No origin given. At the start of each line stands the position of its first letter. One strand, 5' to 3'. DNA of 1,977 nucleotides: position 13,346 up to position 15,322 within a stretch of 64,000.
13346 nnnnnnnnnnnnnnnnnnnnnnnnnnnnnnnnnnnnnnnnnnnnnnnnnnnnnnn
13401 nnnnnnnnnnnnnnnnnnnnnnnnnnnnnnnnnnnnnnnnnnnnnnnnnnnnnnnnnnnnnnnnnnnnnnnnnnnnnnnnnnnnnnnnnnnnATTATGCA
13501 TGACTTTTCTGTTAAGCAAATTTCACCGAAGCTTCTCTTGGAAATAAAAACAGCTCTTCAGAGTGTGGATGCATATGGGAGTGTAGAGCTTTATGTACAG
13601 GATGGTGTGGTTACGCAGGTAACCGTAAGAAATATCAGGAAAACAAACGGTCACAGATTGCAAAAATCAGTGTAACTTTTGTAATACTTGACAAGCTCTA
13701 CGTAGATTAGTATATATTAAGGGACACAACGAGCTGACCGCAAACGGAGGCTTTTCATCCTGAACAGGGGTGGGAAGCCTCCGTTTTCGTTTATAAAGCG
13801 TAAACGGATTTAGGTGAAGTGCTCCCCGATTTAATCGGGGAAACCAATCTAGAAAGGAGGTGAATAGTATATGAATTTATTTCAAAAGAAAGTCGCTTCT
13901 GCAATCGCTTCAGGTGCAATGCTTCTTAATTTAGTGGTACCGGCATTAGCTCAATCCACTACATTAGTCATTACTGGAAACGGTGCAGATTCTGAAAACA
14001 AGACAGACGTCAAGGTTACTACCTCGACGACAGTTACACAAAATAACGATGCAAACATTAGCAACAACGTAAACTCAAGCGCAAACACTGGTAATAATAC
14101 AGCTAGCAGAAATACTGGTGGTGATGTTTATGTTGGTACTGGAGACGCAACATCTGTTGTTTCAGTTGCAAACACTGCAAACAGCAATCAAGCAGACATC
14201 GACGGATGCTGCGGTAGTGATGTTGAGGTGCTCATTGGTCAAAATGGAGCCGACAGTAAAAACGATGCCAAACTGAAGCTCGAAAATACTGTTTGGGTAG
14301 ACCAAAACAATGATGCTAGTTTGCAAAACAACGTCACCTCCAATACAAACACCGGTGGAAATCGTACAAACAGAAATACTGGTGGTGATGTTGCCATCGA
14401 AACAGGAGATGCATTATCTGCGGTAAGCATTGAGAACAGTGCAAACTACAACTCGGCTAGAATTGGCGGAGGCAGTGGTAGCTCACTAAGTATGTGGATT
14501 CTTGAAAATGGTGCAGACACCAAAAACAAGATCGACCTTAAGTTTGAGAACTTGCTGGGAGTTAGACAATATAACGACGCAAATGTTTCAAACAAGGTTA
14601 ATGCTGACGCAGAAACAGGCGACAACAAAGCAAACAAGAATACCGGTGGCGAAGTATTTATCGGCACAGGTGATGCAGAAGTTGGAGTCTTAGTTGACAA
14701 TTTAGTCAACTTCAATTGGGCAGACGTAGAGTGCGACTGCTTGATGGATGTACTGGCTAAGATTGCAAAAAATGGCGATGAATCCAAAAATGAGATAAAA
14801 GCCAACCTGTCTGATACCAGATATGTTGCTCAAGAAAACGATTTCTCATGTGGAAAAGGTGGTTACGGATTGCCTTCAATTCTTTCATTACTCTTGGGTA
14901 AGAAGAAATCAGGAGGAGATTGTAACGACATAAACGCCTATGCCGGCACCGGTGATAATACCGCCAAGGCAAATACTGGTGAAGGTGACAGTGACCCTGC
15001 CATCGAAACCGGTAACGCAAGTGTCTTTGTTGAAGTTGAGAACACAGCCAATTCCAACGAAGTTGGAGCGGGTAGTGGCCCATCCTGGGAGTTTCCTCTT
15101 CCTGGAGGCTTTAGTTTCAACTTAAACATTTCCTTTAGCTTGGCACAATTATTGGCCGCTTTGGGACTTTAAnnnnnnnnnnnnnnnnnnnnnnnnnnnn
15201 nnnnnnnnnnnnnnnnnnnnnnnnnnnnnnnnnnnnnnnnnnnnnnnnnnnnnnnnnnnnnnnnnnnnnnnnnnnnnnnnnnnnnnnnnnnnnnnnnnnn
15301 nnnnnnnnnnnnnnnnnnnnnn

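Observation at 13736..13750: Identical 15-nt leader motif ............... upstream of both convergently arranged repeat-protein transcription units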

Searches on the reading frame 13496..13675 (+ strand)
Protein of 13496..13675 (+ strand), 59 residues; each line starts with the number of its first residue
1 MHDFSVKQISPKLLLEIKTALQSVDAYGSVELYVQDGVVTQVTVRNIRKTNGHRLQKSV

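Call 49: search_protein_families(library=pfam, proteins=[window:13496-13675:+], max_evalue=0.01)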
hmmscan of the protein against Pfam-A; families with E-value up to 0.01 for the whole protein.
window:13496-13675:+ (59 aa): 1 family
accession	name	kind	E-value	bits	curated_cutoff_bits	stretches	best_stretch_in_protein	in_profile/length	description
PF10055.14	DUF2292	-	1.6e-07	31.2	22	1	14-42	2-29/37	Uncharacterized small protein (DUF2292)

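Call 50: search_protein_families(library=ncbifam, proteins=[window:13496-13675:+], max_evalue=0.01)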
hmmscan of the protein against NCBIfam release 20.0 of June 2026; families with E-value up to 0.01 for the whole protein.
window:13496-13675:+ (59 aa): 1 family
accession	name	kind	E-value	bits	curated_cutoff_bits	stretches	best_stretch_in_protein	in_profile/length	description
NF033785.1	sulfur_OscA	equivalog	0.0023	17.9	85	1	12-43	15-45/60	sulfur starvation response protein OscA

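Call 63: search_solved_structures(query=window:13496-13675:+, max_evalue=10)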
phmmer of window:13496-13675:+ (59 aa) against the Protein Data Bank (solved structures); distinct sequences matched with E-value up to 10: 3.
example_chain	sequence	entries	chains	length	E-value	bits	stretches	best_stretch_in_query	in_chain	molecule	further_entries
2k5w_A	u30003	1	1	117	0.034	17.9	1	31-57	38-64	Hypothetical Cytosolic Protein BcR103A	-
9mcd_A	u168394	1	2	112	1.3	13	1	12-58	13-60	Alba1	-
2x8x_X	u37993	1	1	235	1.5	12.8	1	22-51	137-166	TLR1789 PROTEIN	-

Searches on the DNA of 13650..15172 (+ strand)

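Call 24: search_rna_families(source=window, start=13650, end=13900, threshold=evalue, max_evalue=10, show_alignments=2)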
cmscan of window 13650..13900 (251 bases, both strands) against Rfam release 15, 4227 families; matches with E-value up to 10: 13.
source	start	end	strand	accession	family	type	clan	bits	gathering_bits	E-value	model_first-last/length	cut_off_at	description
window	13743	13787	+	RF03287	mir-5904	Gene; miRNA;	-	17.1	73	0.63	23-65/84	no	mir-5904 microRNA precursor family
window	13700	13795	+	RF02029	sraA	Gene; sRNA;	-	16.8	56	3.5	1-95/95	no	sraA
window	13684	13808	+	RF00625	P11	Gene;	-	16.4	70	0.13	1-139/139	no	Pseudomonas sRNA P11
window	13818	13900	+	RF02132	HOXB13-AS1_1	Gene; lncRNA;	-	16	60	0.23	1-84/136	3'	HOXB13 antisense RNA 1 conserved region 1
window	13736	13900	+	RF01819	RsaD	Gene; sRNA;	-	14.3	50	2.8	1-154/189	3'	RNA Staph. aureus D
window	13742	13786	+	RF04299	MIR814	Gene; miRNA;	-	14.2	90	7.6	20-64/83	no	MIR814 microRNA precursor family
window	13739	13900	+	RF03159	RAGATH-7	Gene; sRNA;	-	14.1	111.8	0.54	1-177/208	3'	RAGATH-7 RNA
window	13740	13790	+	RF03367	mir-975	Gene; miRNA;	-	13.8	90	8.6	1-91/91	no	mir-975 microRNA precursor family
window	13743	13785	+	RF03933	MIR6445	Gene; miRNA;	-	13.6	100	6.1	1-117/117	no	MIR6445 microRNA precursor family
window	13875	13895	+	RF01388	isrD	Gene; sRNA;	-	13.1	37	4.2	4-24/51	no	isrD Hfq binding RNA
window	13665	13683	-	RF01232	snoR442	Gene; snRNA; snoRNA; CD-box;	-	12.1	50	7.5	1-46/46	no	Small nucleolar RNA R442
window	13749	13900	+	RF02778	FdoG1_thermometer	Cis-reg; thermoregulator;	-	10.7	50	1.8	1-189/193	3'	FdoG-1 5' UTR thermometer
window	13749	13834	+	RF02213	ZFAT-AS1_3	Gene; lncRNA;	-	9.8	70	7.8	1-80/80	no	ZFAT antisense RNA 1 conserved region 3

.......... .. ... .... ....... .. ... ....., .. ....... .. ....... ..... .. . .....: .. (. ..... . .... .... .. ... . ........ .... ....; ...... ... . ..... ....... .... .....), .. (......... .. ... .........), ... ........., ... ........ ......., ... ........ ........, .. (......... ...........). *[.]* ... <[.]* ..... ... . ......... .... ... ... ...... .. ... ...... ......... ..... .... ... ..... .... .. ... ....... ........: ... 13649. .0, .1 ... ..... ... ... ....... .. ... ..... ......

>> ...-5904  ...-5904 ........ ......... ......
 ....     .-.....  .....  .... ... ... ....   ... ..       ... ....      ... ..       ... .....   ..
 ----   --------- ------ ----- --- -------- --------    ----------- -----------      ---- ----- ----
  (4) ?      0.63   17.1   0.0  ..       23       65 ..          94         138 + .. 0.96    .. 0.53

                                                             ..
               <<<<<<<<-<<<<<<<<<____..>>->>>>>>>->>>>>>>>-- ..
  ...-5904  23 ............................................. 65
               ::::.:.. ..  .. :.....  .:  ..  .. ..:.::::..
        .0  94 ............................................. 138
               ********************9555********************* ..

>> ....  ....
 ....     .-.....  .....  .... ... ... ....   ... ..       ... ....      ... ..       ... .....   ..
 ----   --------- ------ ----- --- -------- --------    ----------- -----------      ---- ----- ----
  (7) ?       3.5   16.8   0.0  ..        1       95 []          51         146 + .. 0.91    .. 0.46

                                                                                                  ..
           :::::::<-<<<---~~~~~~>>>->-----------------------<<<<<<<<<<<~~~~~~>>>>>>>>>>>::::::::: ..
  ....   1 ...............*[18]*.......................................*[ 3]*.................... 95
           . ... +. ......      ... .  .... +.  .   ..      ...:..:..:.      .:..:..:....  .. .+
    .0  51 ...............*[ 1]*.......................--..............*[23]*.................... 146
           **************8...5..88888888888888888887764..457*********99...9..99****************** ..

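Call 44: search_with_rna_model(model_id=R1, sources=[L002, L006, L008, L009, L010, L012, L013, L014, L015, L016, L017, L018, L020, L021, L022, L025, L026, L027, L028, L029, L030, L032, L033, L034, L035, L036, L037, L038, L040, L041, L042, L043, L044, L045, L046, L048, L049, L050, L051, L052, L053, L054, L055, L056, L057, L058, L059, L060, L061, L062, L063, L064, L065, L066, L067, L068, L069, L070, L071, L072, L073, L074, L075, L076, L077, L078, L080, L081, L082, L083, L084, L085, L086, L087, L088], max_evalue=0.01)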
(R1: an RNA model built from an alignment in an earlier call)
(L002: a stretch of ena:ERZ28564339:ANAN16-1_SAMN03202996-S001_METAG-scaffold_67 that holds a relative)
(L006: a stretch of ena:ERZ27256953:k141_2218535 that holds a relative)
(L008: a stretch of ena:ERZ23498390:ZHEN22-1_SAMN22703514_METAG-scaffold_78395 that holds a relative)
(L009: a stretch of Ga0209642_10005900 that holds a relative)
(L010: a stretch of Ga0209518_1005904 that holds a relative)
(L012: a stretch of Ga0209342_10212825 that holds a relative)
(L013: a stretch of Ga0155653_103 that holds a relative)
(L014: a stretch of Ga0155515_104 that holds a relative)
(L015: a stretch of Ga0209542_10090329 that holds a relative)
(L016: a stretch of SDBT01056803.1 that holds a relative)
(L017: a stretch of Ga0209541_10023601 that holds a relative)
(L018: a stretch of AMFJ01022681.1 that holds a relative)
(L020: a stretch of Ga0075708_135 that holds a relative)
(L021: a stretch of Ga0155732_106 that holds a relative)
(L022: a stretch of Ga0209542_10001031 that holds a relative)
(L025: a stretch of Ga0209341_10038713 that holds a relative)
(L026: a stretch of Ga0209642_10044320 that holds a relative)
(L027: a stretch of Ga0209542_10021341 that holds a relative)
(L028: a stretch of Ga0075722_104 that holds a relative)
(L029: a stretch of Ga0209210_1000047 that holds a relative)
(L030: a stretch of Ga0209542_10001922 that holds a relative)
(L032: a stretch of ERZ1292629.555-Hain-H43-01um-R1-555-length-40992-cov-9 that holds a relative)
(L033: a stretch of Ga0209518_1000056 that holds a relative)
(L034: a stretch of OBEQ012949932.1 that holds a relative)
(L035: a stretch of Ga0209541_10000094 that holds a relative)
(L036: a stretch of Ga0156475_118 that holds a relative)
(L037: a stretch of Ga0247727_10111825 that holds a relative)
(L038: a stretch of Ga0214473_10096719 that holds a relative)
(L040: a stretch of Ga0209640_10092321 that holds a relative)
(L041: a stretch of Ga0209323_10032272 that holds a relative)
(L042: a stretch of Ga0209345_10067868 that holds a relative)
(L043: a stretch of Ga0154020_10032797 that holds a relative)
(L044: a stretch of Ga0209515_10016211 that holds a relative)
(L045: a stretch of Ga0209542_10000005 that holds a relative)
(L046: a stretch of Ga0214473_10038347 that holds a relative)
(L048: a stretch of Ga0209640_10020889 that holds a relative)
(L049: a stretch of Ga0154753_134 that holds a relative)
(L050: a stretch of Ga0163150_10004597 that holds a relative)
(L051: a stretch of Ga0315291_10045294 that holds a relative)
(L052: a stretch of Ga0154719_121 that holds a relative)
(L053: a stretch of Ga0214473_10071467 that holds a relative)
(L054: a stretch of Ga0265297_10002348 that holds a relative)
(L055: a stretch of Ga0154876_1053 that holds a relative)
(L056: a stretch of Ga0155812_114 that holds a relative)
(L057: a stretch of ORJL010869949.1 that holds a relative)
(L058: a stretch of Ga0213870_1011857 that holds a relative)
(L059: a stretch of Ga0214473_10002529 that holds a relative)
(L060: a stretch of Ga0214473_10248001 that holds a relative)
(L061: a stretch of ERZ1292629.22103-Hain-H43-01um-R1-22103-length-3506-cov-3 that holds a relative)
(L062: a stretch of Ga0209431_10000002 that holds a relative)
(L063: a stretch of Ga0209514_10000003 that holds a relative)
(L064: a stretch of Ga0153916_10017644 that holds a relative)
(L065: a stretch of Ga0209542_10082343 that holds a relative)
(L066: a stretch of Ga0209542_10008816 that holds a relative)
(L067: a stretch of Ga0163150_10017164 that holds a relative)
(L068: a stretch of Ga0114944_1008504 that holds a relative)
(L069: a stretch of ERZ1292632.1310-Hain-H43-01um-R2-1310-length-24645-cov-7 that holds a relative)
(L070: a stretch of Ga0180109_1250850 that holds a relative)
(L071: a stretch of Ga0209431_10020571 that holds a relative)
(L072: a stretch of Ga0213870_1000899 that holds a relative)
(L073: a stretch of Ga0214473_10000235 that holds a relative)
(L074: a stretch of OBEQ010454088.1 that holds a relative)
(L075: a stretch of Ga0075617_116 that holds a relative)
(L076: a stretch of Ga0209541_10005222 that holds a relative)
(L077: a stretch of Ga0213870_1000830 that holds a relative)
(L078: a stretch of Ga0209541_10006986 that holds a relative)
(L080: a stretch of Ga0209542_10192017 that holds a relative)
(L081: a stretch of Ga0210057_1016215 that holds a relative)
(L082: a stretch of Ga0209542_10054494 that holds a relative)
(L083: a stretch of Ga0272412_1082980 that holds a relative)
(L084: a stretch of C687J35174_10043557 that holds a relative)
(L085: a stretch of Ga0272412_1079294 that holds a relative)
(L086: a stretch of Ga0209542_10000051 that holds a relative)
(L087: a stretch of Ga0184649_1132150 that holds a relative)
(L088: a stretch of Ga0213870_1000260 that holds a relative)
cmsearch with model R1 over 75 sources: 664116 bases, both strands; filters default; matches with E-value up to 0.01: 71.
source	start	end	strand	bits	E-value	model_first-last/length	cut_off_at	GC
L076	7820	7856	+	50.3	6e-11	1-37/37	no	0.41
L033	7847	7883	+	49.8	8.2e-11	1-37/37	no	0.41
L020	7771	7807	+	47.7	3.5e-10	1-37/37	no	0.49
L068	1533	1569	+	47.6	3.7e-10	1-37/37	no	0.43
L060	184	220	+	47.3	4.3e-10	1-37/37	no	0.51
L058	1646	1682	+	47.3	4.4e-10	1-37/37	no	0.43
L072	7838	7874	+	47.3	4.4e-10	1-37/37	no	0.43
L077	5241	5277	+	47.3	4.4e-10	1-37/37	no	0.43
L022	7819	7855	+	47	5.4e-10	1-37/37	no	0.49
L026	968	1004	+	47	5.4e-10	1-37/37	no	0.49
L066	7843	7879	+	46.6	7.1e-10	1-37/37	no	0.49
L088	7834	7870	+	46.4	8e-10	1-37/37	no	0.46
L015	658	694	+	46.4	8.1e-10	1-37/37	no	0.54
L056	7814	7850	+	45.9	1.1e-09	1-37/37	no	0.49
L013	7765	7801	+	45.8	1.2e-09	1-37/37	no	0.54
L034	212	248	+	45.6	1.3e-09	1-37/37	no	0.51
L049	7822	7858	+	45.6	1.3e-09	1-37/37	no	0.49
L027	5692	5728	+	45.5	1.4e-09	1-37/37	no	0.54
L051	3153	3189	+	45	2e-09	1-37/37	no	0.54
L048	857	893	+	44.9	2.2e-09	1-37/37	no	0.54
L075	7796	7832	+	44.6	2.7e-09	1-37/37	no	0.57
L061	1335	1371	+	44.3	3.3e-09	1-37/37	no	0.54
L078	7784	7820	+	44.3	3.3e-09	1-37/37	no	0.54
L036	937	973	+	44.2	3.4e-09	1-37/37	no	0.57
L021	7803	7839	+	44.2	3.6e-09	1-37/37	no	0.51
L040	969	1005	+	44.1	3.8e-09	1-37/37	no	0.46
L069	7831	7867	+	44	3.9e-09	1-37/37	no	0.46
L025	1867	1903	+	43.9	4.1e-09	1-37/37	no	0.59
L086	7846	7882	+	43.5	5.6e-09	1-37/37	no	0.51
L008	2406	2442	+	43.4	5.9e-09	1-37/37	no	0.49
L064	993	1029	+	42.6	1e-08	1-37/37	no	0.51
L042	55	91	+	42.6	1e-08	1-37/37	no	0.57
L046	4101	4137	+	42.5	1e-08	1-37/37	no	0.59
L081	46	82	+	42.5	1.1e-08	1-37/37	no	0.51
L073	7800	7836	+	42.2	1.3e-08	1-37/37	no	0.49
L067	2201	2237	+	42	1.5e-08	1-37/37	no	0.41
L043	838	874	+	41.8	1.7e-08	1-37/37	no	0.54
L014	7826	7862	+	41.7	1.8e-08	1-37/37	no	0.49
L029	7817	7853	+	41.2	2.6e-08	1-37/37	no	0.54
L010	3038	3074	+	40.9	3.1e-08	1-37/37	no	0.43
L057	1974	2010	+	40.8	3.3e-08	1-37/37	no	0.46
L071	1131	1167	+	40.6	3.8e-08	1-37/37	no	0.49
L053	16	52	+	40.4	4.3e-08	1-37/37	no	0.54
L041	2077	2113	+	40.4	4.4e-08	1-37/37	no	0.62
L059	6443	6479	+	40.4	4.4e-08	1-37/37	no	0.62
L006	7437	7473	+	40.1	5.5e-08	1-37/37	no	0.54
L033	13698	13734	-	40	5.5e-08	1-37/37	no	0.41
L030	4857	4893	+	39.7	7.1e-08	1-37/37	no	0.49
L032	7838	7874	+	39.2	9.6e-08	1-37/37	no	0.54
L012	4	40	+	38.9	1.2e-07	1-37/37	no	0.51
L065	1710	1746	+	38.6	1.4e-07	1-37/37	no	0.57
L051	1070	1106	+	38.6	1.5e-07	1-37/37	no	0.54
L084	2765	2801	+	38.5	1.5e-07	1-37/37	no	0.46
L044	5640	5676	+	38.3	1.8e-07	1-37/37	no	0.59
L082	3430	3466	+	37.9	2.3e-07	1-37/37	no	0.65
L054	7779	7815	+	37.6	2.7e-07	1-37/37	no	0.59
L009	2171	2207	+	37.4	3.3e-07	1-37/37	no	0.51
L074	3818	3854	+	36.8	4.6e-07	1-37/37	no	0.57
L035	7821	7857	+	36.5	5.7e-07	1-37/37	no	0.54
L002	7804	7840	+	36.2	7.1e-07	1-37/37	no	0.57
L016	2462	2498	+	35.9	8.6e-07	1-37/37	no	0.54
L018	1961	1997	+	35.5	1.1e-06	1-37/37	no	0.51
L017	6726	6762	+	35.3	1.3e-06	1-37/37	no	0.59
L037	1078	1114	+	35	1.6e-06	1-37/37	no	0.57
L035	13535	13571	-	34.1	2.8e-06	1-37/37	no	0.49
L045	7771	7807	+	33.1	5.6e-06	1-37/37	no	0.49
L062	7811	7847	+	32.8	6.6e-06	1-37/37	no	0.62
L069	13795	13831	-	31.9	1.2e-05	1-37/37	no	0.46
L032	13713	13749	-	27.1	0.00029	1-37/37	no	0.59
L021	13403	13439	-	24.2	0.0021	1-37/37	no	0.59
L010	1693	1729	+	22.3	0.0072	1-37/37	no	0.32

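Call 61: search_rna_families(sources=[L002, L006, L013, L033, L069, L116, L121, L132, L094, L189, L198, L207], threshold=gathering)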
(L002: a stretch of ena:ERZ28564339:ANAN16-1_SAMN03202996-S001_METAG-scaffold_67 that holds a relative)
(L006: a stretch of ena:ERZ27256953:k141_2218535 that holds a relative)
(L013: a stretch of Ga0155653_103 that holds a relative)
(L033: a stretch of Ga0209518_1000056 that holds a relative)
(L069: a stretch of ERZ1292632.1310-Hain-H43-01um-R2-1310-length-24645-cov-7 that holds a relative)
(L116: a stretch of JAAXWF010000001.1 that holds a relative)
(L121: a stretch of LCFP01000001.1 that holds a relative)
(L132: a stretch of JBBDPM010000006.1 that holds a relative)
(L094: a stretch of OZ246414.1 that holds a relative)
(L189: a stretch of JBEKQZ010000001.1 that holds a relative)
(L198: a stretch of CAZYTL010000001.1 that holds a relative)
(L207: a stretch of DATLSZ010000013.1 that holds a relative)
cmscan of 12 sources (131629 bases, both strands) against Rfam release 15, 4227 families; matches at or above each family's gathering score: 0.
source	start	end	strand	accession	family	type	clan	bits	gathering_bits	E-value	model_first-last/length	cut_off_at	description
